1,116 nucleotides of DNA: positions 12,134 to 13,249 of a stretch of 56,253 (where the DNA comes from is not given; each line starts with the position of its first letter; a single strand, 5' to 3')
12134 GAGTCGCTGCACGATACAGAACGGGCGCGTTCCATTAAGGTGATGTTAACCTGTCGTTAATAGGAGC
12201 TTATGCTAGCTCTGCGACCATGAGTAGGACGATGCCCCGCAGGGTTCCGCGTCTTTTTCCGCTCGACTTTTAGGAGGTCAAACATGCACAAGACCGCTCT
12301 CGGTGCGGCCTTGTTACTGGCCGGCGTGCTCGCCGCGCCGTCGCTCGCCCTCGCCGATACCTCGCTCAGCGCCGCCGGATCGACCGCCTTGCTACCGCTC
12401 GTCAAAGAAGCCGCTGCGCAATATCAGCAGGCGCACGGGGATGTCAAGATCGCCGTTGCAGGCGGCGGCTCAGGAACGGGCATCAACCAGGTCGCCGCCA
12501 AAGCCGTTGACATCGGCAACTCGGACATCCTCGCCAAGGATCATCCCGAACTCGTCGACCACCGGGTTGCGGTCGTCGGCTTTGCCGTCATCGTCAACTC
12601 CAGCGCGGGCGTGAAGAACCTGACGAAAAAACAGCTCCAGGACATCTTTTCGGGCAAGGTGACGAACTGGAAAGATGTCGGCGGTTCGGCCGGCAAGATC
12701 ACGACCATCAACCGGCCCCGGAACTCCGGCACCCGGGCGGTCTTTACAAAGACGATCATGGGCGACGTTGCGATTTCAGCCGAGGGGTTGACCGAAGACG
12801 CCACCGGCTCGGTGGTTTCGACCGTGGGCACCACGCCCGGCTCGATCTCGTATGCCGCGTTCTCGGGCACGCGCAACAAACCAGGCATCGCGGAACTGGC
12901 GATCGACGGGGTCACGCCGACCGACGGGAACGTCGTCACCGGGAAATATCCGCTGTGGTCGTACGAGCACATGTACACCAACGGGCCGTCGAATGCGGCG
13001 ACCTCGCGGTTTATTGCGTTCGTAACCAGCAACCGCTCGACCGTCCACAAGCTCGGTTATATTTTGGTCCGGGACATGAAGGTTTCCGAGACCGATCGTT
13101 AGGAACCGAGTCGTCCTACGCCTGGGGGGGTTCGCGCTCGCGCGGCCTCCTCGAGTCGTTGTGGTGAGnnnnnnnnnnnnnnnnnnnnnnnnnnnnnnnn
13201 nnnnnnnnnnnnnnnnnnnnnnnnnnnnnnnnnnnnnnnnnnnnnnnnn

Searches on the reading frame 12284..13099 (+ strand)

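Call 63: search_protein_families(library=pfam, proteins=[window:12284-13099:+])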
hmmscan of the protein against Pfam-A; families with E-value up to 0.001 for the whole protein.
window:12284-13099:+ (272 aa): 4 families
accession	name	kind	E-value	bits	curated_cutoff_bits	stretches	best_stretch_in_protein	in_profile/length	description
PF12849.12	PBP_like_2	-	1.2e-40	140.4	27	1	24-250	8-266/267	PBP superfamily domain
PF12727.12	PBP_like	-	5.6e-11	42.4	27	1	45-160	2-115/193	PBP superfamily domain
PF01547.30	SBP_bac_1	-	9.3e-06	26.3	26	1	40-163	10-173/307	Bacterial extracellular solute-binding protein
PF13531.11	SBP_bac_11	-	0.00055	20.2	25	0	31-146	4-113/227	Bacterial extracellular solute-binding protein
